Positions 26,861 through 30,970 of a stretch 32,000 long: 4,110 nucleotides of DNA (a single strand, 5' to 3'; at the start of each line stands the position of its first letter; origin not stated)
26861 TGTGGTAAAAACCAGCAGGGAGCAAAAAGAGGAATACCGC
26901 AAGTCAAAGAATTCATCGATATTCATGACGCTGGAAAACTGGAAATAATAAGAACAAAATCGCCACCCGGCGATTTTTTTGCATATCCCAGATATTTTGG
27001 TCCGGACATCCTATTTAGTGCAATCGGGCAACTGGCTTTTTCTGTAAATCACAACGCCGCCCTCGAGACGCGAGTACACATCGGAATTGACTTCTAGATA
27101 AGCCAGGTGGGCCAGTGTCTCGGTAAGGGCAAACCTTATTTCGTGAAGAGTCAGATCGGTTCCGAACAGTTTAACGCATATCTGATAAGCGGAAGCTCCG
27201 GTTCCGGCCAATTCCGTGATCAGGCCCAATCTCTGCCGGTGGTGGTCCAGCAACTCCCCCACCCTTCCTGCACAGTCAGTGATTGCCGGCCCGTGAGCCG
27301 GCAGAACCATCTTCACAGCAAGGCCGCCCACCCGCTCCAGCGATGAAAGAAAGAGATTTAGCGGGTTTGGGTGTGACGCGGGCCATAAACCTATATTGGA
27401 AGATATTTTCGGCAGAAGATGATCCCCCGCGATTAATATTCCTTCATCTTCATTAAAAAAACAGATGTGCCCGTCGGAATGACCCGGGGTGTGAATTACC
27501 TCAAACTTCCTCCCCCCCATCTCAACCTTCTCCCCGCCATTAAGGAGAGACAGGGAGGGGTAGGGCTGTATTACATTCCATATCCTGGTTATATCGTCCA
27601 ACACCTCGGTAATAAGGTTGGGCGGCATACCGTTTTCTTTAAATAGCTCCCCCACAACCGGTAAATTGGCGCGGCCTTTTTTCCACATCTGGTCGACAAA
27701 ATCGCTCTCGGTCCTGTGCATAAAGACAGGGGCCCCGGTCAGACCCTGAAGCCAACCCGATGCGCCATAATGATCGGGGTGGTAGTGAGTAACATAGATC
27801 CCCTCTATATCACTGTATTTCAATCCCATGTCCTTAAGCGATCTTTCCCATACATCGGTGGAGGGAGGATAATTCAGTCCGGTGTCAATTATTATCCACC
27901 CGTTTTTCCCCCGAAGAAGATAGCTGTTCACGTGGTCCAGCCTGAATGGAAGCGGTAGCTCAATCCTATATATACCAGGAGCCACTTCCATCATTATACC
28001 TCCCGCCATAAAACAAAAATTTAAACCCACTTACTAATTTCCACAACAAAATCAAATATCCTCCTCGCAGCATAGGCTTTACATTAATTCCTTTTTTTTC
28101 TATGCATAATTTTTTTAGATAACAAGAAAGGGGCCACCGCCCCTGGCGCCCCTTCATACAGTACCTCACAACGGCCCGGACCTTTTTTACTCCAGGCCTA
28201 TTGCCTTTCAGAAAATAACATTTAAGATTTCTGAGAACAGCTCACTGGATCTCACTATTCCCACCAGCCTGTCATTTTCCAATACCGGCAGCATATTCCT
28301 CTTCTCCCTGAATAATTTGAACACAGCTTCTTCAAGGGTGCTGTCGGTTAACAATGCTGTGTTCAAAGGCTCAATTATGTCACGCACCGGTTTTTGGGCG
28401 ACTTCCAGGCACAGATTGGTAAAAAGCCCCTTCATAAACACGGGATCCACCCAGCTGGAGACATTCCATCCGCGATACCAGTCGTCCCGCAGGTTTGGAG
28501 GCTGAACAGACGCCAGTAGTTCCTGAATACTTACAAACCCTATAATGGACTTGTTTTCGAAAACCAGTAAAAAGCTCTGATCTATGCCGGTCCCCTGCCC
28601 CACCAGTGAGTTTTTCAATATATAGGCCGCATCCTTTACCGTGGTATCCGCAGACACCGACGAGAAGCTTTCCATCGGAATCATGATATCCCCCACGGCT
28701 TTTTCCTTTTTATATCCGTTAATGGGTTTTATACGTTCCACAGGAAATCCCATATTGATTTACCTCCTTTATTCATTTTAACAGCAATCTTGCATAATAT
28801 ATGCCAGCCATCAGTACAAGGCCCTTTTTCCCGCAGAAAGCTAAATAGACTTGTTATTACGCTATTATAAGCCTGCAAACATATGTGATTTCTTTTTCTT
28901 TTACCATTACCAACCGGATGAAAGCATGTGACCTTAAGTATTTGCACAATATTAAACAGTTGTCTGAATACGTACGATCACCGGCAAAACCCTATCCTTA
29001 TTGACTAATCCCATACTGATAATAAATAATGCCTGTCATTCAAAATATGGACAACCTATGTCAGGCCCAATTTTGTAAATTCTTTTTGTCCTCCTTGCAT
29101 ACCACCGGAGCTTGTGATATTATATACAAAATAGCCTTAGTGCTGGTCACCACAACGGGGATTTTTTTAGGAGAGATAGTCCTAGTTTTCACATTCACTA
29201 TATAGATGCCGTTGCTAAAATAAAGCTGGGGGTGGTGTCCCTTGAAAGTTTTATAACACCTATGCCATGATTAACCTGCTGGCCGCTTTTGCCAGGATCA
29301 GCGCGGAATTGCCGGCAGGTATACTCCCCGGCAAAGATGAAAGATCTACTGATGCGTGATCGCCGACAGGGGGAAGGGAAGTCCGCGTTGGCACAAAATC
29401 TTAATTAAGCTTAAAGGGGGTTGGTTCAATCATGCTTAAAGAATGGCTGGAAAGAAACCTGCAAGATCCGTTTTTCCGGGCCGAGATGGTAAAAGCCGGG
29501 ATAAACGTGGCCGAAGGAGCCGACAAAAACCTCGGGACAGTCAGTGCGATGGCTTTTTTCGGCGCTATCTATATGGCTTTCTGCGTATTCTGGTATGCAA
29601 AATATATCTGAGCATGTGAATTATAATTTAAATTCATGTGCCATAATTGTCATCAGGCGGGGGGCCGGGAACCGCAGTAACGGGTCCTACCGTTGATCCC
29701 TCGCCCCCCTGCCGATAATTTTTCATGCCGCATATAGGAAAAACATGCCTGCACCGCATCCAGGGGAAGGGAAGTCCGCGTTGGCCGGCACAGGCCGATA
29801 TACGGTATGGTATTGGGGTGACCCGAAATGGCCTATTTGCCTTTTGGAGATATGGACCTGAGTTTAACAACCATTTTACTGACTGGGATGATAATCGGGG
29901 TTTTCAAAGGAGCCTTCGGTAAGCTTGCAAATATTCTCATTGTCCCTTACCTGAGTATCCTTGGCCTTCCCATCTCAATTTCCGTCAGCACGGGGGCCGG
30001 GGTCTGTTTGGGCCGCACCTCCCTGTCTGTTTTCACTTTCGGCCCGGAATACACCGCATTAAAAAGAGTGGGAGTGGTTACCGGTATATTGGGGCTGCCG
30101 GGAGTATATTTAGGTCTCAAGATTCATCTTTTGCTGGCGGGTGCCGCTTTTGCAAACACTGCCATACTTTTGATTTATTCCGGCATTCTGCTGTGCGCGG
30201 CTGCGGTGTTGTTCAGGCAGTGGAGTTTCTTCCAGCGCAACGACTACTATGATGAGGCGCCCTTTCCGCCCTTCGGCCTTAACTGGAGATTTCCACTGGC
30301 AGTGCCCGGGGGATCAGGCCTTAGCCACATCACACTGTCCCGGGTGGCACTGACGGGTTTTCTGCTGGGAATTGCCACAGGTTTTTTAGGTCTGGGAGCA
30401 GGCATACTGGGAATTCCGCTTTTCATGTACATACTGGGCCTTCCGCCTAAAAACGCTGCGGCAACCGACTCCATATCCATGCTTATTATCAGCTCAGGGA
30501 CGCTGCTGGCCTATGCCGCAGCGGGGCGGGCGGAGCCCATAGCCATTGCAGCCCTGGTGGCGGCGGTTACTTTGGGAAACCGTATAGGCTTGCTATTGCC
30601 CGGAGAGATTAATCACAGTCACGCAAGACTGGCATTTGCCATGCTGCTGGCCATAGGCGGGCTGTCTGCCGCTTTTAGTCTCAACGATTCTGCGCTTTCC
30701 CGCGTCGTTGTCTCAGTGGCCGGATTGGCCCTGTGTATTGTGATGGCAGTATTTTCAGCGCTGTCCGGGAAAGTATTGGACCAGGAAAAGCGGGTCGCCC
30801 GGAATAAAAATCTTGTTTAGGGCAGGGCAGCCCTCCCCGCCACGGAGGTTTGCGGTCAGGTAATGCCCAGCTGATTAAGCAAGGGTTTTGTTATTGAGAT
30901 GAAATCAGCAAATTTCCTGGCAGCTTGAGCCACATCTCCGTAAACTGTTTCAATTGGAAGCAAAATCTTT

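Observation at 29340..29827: Exact 23-nt motif duplicated in the leaders of two adjacent membrane-protein genes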

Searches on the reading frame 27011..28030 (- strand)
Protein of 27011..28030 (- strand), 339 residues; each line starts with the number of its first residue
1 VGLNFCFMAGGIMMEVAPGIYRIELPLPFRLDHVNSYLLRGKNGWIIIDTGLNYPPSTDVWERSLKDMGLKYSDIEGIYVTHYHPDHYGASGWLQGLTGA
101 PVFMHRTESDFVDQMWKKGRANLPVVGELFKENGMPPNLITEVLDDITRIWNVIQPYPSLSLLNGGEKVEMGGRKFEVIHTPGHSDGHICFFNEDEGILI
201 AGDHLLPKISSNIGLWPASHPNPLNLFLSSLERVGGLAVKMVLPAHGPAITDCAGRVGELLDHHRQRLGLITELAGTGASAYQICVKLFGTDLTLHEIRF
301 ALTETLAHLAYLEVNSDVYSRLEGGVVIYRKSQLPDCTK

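Call 7: search_protein_families(library=pfam, proteins=[window:27011-28030:-], max_evalue=0.1)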
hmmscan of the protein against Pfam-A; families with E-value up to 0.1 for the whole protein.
window:27011-28030:- (339 aa): 4 families
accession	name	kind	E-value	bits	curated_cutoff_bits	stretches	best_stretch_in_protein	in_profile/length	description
PF00753.33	Lactamase_B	-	3.4e-32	112.4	22.7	1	32-246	4-196/196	Metallo-beta-lactamase superfamily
PF21221.3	B_lactamase-like_C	-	8.7e-10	38.6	27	1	276-314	4-42/46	Metallo-beta-lactamase-like, C-terminal domain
PF19583.5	ODP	-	5.2e-07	30.2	27.2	1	34-114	3-81/194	ODP family beta lactamase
PF23023.1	Anti-Pycsar_Apyc1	-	0.033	14.1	50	1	46-90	32-69/250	Anti-Pycsar protein Apyc1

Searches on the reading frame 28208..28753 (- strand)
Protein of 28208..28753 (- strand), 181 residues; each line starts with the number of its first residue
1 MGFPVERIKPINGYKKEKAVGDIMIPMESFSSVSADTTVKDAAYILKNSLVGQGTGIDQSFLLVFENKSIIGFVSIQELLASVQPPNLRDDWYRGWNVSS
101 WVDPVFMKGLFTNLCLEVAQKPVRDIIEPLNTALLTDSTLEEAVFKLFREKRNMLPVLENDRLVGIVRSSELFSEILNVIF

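Call 7: search_protein_families(library=pfam, proteins=[window:28208-28753:-], max_evalue=0.1)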
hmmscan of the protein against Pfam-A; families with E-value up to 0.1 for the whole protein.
window:28208-28753:- (181 aa): 1 family
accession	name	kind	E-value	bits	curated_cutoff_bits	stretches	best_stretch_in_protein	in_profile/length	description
PF00571.33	CBS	-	2.7e-12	47.3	24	2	135-177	13-56/57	CBS domain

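Call 65: search_protein_families(library=ncbifam, proteins=[window:28208-28753:-], max_evalue=0.01)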
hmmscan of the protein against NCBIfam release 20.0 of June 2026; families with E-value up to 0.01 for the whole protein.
window:28208-28753:- (181 aa): 2 families
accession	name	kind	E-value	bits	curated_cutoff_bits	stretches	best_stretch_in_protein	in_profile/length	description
NF053603.1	HhpR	exception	0.0007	18.9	520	1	109-178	210-280/282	CBS domain-containing high hydrostatic pressure regulator HhpR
NF041552.1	TF_PrdR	equivalog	0.0042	15.5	795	0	120-175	69-124/577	sigma-54 dependent transcriptional regulator PrdR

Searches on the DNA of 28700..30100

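Call 4: search_rna_families(source=window, start=28700, end=30100, threshold=evalue, max_evalue=10, show_alignments=3)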
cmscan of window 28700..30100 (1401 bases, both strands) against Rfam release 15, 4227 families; matches with E-value up to 10: 7.
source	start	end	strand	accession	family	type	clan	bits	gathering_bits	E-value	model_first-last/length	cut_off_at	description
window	29111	29173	+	RF02067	STnc310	Gene; sRNA;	-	18.7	40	1.6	1-61/61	no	Salmonella enterica sRNA STnc310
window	29639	29729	+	RF03859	mir-6132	Gene; miRNA;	-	18.4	112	0.84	1-94/94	no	mir-6132 microRNA precursor family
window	29638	29730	-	RF03859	mir-6132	Gene; miRNA;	-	18.3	112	0.88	1-94/94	no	mir-6132 microRNA precursor family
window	28751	28776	-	RF00617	cHP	Cis-reg;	CL00129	15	40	6.7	1-45/45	no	Flavivirus capsid hairpin cHP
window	29027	29061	+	RF02359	MS2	Cis-reg;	-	14.6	40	2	1-36/36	no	Bacteriophage MS2 operator hairpin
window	29748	29864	-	RF02115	FAM13A-AS1_2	Gene; lncRNA;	-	12.8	38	9.5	1-110/110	no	FAM13A antisense RNA 1 conserved region 2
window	29330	29360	+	RF01145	sR14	Gene; snRNA; snoRNA; CD-box;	-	12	38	3.3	1-54/54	no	Small nucleolar RNA sR14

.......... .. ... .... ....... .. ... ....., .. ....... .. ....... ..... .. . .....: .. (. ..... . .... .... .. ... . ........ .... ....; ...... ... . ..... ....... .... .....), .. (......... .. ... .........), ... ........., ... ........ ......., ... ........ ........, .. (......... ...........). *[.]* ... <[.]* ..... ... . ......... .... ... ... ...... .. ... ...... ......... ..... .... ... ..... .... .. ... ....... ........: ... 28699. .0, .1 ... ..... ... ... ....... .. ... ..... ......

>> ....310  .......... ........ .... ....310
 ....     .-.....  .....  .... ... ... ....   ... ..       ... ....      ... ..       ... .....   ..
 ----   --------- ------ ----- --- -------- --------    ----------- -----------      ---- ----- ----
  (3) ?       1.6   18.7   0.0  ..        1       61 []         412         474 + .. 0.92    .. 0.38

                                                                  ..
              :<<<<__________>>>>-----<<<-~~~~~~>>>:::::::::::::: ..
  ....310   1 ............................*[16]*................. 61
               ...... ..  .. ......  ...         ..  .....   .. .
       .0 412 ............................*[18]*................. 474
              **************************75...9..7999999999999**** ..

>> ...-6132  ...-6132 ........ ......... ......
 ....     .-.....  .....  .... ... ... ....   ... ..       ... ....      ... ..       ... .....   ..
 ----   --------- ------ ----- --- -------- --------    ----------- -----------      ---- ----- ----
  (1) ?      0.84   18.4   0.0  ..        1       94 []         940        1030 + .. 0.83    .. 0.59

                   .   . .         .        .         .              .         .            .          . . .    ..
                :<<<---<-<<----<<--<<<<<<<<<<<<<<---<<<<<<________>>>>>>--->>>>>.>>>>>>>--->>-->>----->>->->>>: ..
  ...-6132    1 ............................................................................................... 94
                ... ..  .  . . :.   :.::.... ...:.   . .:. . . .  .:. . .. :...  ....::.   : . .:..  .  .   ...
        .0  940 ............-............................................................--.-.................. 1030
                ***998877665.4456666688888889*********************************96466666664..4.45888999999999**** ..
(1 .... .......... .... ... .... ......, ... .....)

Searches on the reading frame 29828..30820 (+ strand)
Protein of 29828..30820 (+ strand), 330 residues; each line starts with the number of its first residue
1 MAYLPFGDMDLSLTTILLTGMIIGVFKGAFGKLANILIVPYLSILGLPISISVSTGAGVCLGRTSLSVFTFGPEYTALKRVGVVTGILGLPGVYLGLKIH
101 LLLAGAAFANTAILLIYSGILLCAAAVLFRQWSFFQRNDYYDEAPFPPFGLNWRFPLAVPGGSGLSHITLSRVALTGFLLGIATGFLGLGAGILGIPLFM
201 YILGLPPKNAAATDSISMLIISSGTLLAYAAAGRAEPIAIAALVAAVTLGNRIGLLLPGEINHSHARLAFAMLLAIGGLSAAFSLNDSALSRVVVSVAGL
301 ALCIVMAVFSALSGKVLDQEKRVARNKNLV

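Call 7: search_protein_families(library=pfam, proteins=[window:29828-30820:+], max_evalue=0.1)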
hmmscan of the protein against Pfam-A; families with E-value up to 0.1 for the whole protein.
window:29828-30820:+ (330 aa): 1 family
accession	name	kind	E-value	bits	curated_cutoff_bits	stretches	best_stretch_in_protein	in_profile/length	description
PF01925.25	TauE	-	2.8e-23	83.2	32.6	1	16-279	1-235/237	Sulfite exporter TauE/SafE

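Call 28: find_homologous_proteins(query=window:29828-30817:+, max_evalue=1e-40)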
Query window:29828-30817:+ (330 aa): 28 proteins with E <= 1e-40 among 8000 candidates.
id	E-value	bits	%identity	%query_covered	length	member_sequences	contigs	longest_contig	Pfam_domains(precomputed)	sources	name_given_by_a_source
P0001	1.0e-200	684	100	100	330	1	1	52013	PF01925.26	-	-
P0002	2.4e-161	554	79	100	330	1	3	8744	PF01925.26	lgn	-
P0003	1.1e-151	523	75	100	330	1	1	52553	PF01925.26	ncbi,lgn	ncbi:MAG: sulfite exporter TauE/SafE family protein [Bacillota bacterium]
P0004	2.7e-133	462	68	100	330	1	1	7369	PF01925.26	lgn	-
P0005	1.3e-116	407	61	99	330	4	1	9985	PF01925.26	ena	-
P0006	1.5e-115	404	59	97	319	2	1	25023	PF01925.26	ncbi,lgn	ncbi:MAG: sulfite exporter TauE/SafE family protein [Bacillota bacterium]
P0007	8.2e-112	392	59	97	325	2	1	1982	PF01925.26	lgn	-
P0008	1.1e-110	388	58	97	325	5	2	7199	PF01925.26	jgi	-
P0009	4.5e-109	383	57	97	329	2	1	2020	PF01925.26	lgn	-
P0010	8.2e-107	375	58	99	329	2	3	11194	PF01925.26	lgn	-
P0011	9.6e-107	375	57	98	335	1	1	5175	PF01925.26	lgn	-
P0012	5.0e-103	363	57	96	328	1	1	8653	PF01925.26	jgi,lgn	-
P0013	1.6e-102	361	57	92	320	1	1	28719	PF01925.26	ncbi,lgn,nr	ncbi:MAG: sulfite exporter TauE/SafE family protein [Peptococcaceae bacterium]|nr:sulfite exporter T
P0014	3.9e-102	360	53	99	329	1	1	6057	PF01925.26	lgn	-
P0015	7.8e-102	359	56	98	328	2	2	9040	PF01925.26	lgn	-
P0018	5.3e-100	353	54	98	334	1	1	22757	PF01925.26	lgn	-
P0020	5.7e-99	349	54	98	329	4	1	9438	PF01925.26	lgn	-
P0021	3.2e-95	337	52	97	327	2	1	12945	PF01925.26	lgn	-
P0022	1.4e-93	332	49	100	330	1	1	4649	PF01925.26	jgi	jgi:uncharacterized membrane protein YfcA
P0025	2.6e-91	324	50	98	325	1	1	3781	PF01925.26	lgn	-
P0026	7.2e-91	323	49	99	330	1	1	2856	PF01925.26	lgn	-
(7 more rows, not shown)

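Call 29: find_encoding_contigs(protein=P0002, flank=1500, max_places=1)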
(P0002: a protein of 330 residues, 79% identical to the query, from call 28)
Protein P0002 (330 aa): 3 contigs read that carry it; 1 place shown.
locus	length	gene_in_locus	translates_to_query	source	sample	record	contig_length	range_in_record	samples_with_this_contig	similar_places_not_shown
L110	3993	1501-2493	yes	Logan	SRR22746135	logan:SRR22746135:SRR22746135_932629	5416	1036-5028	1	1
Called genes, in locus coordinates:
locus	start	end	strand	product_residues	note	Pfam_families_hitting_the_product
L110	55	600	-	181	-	PF00571:CBS (faint)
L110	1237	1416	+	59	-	-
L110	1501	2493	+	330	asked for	PF01925:TauE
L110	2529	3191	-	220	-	-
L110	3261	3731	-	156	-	-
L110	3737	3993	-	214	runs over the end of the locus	?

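Call 30: find_encoding_contigs(protein=P0004, flank=1500, max_places=1)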
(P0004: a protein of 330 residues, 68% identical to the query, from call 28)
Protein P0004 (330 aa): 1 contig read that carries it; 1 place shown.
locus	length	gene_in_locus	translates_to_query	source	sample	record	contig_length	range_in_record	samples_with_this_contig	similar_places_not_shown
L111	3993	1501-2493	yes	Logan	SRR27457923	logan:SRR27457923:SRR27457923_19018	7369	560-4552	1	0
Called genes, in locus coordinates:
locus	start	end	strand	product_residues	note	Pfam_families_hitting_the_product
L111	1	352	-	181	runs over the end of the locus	PF00571:CBS (faint)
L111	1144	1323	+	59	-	-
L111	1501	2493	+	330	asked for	PF01925:TauE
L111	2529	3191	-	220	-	-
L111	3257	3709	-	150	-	-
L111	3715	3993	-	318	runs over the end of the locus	PF01925:TauE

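Call 31: find_encoding_contigs(protein=P0005, flank=1500, max_places=1)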
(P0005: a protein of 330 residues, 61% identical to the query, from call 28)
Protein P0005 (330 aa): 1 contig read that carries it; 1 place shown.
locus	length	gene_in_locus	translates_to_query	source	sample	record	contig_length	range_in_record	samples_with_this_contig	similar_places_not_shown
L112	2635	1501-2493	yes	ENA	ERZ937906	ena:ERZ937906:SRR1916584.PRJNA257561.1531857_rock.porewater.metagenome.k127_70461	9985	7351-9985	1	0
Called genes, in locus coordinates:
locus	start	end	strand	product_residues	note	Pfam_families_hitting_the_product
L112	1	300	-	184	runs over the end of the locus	PF00571:CBS (faint)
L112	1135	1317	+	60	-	-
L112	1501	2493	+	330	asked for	PF01925:TauE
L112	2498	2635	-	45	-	?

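Call 32: find_encoding_contigs(protein=P0010, flank=1500, max_places=1)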
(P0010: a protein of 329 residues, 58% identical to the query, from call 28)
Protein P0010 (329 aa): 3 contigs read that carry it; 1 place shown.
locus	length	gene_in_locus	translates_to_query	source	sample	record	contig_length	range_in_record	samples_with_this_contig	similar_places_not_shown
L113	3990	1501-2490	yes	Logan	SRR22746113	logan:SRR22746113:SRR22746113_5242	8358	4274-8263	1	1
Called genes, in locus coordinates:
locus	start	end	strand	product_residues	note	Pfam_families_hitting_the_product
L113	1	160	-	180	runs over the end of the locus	PF00571:CBS (faint)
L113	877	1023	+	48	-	-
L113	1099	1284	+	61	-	-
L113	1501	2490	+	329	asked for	PF01925:TauE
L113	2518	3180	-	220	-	-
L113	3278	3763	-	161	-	-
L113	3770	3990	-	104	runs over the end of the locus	?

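Call 33: find_encoding_contigs(protein=P0011, flank=1500, max_places=1)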
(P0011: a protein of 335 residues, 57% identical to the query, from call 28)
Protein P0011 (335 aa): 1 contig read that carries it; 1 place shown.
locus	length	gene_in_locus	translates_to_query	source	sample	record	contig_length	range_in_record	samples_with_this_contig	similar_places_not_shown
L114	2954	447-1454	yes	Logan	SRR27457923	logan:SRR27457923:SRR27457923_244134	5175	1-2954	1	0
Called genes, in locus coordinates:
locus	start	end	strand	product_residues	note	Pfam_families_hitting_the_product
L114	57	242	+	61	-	-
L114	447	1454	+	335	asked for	PF01925:TauE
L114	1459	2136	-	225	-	-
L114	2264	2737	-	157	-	-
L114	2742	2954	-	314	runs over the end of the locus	PF01925:TauE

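Call 34: find_encoding_contigs(protein=P0014, flank=1500, max_places=1)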
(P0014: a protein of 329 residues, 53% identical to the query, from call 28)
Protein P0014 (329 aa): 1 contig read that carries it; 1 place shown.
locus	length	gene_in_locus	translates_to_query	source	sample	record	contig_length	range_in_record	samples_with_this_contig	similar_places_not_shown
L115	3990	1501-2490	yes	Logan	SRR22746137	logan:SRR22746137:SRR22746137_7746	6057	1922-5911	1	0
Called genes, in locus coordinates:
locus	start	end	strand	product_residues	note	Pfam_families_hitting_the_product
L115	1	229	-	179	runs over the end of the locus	PF00571:CBS (weak)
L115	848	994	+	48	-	-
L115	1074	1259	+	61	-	-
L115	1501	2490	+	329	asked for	PF01925:TauE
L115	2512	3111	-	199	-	-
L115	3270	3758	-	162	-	-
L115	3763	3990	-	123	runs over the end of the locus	?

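Call 35: find_encoding_contigs(protein=P0018, flank=1500, max_places=1)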
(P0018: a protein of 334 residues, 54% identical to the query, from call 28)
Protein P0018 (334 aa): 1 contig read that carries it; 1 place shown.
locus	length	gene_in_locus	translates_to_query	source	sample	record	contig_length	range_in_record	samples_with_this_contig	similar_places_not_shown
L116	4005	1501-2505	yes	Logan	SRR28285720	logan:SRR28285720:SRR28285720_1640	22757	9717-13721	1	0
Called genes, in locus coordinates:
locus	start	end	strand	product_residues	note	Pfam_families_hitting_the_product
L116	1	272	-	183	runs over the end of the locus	PF00571:CBS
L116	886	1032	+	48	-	-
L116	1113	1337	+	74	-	-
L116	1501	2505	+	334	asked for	PF01925:TauE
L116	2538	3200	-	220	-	-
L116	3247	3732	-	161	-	-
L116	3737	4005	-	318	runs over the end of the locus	PF01925:TauE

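Call 36: find_encoding_contigs(protein=P0020, flank=1500, max_places=1)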
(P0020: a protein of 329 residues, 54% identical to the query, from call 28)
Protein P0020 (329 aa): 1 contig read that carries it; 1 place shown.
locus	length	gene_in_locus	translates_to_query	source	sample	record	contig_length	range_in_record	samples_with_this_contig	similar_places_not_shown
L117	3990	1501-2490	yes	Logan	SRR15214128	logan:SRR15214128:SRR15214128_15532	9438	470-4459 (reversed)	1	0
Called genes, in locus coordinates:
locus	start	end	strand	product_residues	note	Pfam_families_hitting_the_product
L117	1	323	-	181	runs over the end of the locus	PF00571:CBS (weak)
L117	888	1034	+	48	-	-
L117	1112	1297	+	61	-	-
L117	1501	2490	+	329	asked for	PF01925:TauE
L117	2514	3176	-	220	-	-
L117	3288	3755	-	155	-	-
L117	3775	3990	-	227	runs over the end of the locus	?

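Call 37: find_encoding_contigs(protein=P0021, flank=1500, max_places=1)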
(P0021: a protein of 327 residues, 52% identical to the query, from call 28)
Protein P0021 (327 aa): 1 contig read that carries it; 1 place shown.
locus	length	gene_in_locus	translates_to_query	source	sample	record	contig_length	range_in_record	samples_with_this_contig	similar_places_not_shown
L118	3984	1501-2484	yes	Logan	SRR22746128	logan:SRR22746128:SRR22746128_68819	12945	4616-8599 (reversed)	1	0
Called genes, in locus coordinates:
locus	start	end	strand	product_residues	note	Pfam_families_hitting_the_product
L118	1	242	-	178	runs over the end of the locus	PF00571:CBS (faint)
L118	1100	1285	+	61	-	-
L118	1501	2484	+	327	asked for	PF01925:TauE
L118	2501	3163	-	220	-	-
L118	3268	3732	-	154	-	-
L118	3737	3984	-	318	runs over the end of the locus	PF01925:TauE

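Call 38: find_encoding_contigs(protein=P0022, flank=1500, max_places=1)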
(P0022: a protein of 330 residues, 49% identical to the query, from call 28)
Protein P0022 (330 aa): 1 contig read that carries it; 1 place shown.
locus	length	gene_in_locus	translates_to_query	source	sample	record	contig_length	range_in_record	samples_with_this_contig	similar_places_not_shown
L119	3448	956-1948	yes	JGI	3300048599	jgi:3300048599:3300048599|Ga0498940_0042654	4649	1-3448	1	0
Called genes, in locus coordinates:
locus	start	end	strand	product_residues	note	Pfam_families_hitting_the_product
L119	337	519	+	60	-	-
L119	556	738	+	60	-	-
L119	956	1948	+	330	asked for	PF01925:TauE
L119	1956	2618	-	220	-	-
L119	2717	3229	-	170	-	PF27327:AF_1016 (weak)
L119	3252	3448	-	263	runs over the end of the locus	PF01925:TauE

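Call 39: find_encoding_contigs(protein=P0025, flank=1500, max_places=1)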
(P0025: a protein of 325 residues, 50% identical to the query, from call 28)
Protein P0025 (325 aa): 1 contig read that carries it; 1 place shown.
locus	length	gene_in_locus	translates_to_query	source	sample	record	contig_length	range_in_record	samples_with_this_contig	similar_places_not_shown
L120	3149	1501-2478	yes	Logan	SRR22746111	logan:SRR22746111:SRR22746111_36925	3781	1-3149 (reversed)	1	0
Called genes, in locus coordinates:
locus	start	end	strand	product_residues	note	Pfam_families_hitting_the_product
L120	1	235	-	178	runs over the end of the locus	PF00571:CBS (faint)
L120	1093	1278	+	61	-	-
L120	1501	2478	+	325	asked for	PF01925:TauE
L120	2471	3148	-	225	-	?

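Call 40: find_encoding_contigs(protein=P0026, flank=1500, max_places=1)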
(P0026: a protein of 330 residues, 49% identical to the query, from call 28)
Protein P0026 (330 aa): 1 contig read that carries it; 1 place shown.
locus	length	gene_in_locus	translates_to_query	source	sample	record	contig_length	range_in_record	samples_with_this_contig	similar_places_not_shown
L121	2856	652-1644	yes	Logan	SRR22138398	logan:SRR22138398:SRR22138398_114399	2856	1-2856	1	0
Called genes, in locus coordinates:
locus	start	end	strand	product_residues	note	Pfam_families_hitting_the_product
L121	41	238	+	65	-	-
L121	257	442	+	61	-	-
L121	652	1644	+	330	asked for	PF01925:TauE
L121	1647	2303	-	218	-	-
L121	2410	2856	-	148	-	?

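Call 65: search_protein_families(library=ncbifam, proteins=[window:29828-30820:+], max_evalue=0.01)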
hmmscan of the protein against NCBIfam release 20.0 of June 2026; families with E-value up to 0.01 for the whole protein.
window:29828-30820:+ (330 aa): 0 families
